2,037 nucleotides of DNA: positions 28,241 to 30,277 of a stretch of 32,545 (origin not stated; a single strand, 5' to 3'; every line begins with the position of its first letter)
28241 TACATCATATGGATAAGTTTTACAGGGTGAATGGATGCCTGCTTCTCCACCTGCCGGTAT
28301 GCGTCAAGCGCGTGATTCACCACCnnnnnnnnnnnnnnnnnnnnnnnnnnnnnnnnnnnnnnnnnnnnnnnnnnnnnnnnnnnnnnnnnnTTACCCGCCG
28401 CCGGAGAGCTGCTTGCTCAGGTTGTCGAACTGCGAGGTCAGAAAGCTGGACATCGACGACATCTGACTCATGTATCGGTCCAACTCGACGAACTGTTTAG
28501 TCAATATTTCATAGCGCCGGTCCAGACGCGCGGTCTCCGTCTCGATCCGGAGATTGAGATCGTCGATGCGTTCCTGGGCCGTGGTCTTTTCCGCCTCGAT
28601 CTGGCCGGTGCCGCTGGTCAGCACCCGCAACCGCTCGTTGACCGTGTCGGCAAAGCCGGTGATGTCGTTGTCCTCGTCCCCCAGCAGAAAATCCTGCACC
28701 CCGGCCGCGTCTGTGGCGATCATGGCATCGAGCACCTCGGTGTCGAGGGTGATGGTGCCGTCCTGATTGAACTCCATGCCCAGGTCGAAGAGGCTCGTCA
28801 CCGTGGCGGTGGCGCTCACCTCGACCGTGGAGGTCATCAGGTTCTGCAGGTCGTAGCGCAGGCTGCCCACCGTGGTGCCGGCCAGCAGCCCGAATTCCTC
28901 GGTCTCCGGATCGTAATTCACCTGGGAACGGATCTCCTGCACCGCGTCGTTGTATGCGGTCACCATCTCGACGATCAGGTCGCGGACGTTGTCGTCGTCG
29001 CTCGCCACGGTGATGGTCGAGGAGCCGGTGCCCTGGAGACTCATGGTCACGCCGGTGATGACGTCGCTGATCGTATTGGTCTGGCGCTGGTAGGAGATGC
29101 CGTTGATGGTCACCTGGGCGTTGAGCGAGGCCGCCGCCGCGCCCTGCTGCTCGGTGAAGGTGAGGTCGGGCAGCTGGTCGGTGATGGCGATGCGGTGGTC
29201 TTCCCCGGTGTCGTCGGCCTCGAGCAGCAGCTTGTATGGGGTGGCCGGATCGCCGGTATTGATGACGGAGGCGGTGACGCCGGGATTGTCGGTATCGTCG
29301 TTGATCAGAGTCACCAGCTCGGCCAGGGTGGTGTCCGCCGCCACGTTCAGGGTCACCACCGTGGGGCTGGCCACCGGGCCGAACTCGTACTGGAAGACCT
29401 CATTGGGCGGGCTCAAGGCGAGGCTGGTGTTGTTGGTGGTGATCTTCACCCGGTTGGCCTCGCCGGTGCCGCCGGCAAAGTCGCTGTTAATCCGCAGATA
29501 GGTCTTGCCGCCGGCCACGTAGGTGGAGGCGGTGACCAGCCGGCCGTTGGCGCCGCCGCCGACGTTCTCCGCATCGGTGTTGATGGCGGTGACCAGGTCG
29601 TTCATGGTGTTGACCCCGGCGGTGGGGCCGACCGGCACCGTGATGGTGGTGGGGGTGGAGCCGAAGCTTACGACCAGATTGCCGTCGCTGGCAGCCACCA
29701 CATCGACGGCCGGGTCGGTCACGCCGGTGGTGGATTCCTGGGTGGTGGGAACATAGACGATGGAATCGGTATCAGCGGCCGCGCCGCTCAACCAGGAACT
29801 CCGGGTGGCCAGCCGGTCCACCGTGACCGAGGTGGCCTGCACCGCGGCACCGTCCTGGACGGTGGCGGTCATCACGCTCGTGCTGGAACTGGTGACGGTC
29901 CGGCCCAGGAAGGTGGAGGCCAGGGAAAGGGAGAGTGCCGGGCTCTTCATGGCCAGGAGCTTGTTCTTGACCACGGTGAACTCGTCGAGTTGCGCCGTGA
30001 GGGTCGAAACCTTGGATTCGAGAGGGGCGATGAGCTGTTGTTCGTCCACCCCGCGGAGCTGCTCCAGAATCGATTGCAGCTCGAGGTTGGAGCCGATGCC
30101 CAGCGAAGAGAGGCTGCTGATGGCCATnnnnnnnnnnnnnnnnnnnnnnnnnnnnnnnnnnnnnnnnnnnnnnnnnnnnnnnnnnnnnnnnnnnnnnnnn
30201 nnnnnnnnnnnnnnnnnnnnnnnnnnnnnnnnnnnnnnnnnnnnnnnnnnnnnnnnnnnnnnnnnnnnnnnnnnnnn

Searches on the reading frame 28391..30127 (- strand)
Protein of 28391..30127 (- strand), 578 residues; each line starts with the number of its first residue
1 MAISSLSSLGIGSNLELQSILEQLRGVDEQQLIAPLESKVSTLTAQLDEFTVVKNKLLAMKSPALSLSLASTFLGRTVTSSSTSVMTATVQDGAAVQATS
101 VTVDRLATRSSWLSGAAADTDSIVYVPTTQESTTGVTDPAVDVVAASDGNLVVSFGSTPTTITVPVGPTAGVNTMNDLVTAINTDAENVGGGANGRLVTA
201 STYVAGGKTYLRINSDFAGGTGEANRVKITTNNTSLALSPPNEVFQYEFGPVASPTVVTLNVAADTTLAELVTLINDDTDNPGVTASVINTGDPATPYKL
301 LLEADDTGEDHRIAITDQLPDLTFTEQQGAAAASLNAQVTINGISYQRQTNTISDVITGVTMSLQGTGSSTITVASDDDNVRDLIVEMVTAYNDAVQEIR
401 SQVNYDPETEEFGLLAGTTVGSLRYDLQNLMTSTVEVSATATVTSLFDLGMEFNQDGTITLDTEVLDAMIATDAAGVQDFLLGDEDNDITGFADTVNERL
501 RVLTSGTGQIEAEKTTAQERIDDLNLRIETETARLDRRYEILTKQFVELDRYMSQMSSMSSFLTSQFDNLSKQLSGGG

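Call 77: find_encoding_contigs(protein=window:28391-30127:-, flank=10000, max_places=1)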
Protein window:28391-30127:- (578 aa): no gene with exactly this product is on record in the collection.
